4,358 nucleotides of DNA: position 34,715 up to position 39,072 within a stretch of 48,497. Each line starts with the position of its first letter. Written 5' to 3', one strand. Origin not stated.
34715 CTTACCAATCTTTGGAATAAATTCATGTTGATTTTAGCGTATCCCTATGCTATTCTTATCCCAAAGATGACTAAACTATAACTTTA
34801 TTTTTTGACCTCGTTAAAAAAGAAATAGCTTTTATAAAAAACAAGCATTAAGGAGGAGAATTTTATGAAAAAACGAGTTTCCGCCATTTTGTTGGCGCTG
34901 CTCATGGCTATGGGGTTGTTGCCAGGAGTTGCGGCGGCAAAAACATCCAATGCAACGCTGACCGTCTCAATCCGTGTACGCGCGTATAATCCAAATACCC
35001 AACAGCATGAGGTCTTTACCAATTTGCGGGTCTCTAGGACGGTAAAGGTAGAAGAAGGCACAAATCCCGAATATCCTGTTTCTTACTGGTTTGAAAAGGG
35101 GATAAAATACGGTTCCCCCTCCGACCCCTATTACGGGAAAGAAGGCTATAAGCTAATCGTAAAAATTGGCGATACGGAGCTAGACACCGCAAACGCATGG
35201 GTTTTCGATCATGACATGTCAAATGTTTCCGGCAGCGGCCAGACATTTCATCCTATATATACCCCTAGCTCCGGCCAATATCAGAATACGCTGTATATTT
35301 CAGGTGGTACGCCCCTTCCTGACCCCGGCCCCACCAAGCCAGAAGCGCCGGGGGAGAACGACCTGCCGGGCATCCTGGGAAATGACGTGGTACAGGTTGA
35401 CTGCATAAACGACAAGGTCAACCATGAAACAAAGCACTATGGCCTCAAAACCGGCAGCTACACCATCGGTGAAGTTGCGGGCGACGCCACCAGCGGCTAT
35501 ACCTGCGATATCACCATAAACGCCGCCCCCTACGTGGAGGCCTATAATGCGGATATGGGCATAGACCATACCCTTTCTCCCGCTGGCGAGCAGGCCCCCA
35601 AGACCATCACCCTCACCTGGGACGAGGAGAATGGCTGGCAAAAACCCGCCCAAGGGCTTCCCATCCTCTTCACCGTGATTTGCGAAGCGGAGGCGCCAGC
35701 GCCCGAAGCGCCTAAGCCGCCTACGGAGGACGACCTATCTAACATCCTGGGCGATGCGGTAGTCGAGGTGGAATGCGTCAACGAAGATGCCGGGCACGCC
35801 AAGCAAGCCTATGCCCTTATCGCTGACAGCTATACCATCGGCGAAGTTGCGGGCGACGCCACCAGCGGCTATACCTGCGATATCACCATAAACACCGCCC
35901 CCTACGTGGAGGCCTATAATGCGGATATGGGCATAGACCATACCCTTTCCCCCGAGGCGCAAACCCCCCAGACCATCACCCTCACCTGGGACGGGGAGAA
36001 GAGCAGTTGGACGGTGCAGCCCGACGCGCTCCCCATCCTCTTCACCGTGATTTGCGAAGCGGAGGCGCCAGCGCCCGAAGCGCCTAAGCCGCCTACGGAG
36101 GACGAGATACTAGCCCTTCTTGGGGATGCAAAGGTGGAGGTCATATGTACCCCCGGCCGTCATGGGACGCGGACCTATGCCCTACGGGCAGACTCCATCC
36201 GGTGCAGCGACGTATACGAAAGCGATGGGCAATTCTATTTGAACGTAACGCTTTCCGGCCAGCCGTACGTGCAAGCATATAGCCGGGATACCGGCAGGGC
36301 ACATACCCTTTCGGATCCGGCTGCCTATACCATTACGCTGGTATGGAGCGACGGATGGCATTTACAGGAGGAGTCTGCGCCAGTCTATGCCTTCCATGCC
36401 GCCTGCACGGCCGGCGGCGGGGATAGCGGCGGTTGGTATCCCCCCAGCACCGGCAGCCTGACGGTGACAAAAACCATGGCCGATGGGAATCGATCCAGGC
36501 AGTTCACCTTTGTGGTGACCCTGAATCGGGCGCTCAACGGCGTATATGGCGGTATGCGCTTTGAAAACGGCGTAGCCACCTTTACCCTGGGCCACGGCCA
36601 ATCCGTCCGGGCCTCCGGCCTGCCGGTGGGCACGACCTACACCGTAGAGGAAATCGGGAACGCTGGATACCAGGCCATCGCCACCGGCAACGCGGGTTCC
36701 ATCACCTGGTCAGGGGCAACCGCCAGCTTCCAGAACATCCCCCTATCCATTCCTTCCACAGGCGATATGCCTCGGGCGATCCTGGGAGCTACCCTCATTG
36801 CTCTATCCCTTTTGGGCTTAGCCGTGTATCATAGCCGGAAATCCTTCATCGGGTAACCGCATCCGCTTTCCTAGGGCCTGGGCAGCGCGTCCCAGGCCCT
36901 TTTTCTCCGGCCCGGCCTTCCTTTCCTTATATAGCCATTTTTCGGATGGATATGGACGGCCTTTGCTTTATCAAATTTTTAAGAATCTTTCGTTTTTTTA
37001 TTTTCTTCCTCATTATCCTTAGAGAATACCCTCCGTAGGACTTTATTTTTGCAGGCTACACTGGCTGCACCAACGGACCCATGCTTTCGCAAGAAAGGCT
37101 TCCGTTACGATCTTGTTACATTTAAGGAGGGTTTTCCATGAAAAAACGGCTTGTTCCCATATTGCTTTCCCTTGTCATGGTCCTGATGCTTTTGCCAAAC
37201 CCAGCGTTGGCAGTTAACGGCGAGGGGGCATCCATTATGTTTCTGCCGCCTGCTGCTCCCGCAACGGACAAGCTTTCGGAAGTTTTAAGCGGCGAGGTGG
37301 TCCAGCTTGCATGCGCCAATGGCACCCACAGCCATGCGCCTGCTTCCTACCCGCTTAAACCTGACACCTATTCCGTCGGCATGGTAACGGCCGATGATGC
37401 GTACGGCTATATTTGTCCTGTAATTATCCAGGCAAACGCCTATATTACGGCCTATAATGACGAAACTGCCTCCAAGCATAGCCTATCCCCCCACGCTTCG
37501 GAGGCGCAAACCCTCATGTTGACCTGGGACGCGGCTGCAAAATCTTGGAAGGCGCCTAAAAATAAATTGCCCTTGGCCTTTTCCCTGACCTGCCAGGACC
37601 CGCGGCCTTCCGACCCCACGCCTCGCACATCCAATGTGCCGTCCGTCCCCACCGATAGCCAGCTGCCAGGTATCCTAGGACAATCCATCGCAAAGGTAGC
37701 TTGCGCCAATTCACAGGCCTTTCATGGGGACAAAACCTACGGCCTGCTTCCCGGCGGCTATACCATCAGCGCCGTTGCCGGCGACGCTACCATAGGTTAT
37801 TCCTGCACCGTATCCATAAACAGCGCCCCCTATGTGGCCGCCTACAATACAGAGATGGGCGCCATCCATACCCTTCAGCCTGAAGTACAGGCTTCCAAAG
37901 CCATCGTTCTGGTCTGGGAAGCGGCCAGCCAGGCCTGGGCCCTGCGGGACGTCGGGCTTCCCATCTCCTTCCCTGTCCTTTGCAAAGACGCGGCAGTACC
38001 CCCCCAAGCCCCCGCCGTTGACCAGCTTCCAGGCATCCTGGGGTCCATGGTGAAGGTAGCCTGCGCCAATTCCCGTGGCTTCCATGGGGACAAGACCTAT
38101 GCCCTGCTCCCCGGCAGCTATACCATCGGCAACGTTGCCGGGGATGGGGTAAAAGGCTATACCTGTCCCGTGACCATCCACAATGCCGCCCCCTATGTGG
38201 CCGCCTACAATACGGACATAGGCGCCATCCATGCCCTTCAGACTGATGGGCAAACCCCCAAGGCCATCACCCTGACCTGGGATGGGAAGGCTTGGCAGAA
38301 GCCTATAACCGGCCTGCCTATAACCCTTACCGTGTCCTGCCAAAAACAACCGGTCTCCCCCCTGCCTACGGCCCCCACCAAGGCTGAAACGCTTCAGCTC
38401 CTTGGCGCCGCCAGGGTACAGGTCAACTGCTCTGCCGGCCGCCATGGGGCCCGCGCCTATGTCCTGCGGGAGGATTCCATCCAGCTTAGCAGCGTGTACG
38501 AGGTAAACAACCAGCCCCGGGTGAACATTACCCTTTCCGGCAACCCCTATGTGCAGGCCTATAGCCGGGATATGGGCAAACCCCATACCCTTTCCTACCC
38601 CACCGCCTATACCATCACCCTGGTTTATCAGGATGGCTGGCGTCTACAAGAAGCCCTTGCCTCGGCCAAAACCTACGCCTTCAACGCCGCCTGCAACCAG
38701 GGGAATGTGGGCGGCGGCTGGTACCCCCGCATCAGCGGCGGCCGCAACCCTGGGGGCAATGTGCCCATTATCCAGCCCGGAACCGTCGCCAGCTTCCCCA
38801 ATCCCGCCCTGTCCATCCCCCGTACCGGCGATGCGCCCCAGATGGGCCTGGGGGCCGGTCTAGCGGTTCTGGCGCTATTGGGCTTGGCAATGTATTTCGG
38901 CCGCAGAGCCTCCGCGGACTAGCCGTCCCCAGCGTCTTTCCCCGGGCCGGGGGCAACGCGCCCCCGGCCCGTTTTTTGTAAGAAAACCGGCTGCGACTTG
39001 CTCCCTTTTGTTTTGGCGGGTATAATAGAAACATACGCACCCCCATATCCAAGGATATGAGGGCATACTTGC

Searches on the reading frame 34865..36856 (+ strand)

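Call 19: search_protein_families(library=pfam, proteins=[window:34865-36856:+], max_evalue=0.01)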
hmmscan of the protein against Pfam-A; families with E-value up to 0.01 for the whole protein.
window:34865-36856:+ (663 aa): 2 families
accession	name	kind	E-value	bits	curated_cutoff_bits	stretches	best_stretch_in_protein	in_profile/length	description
PF24547.1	DUF7601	-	7.5e-16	59.2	27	1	530-624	1-114/116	Domain of unknown function (DUF7601)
PF19407.5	DUF5979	-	6.6e-07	30.4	25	1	532-609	1-80/104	Domain of unknown function (DUF5979)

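Call 62: search_protein_families(library=ncbifam, proteins=[window:34865-36856:+], max_evalue=1)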
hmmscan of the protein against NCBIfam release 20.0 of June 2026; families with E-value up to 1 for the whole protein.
window:34865-36856:+ (663 aa): 3 families
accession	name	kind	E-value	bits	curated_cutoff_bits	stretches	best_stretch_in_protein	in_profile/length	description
NF033396.0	pilus_ancill_1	equivalog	4.5e-05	22.1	600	1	528-605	583-670/737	pilus ancillary protein 1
NF033846.1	Rumino_NPXTG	domain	0.065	13.6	23.5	1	630-659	2-28/30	NPXTG-anchored protein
NF041742.1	WGxxGxxG_fam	subfamily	0.18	12.4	35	1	1-43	1-36/69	WGxxGxxG family protein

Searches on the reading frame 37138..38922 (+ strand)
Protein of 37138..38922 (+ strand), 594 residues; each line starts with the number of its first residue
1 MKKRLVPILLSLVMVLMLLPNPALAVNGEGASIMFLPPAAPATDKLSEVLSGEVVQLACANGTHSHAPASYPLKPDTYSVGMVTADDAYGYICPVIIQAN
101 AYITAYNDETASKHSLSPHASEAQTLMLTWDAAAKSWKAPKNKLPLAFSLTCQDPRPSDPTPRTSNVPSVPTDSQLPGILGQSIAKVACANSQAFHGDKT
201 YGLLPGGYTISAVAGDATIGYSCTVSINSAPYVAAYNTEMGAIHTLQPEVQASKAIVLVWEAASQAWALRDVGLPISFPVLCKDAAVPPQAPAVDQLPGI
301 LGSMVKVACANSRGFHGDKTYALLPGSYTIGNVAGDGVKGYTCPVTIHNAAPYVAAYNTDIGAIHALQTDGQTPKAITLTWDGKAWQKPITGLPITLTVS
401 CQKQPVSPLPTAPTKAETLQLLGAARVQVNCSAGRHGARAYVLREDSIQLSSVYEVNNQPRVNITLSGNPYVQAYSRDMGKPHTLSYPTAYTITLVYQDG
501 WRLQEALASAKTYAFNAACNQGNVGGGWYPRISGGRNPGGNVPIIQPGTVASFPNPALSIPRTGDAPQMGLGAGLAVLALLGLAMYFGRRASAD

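Call 19: search_protein_families(library=pfam, proteins=[window:37138-38922:+], max_evalue=0.01)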
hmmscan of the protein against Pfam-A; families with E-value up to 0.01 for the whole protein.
window:37138-38922:+ (594 aa): 0 families

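Call 62: search_protein_families(library=ncbifam, proteins=[window:37138-38922:+], max_evalue=1)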
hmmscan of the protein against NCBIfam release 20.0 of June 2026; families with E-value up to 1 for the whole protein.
window:37138-38922:+ (594 aa): 2 families
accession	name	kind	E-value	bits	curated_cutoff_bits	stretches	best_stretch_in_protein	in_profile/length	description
TIGR03901.2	MYXO-CTERM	domain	0.12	12.8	20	1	569-590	12-31/34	MYXO-CTERM sorting domain-containing protein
TIGR01167.1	LPXTG_anchor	domain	0.21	12.3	15.9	1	560-590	2-30/34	LPXTG cell wall anchor domain-containing protein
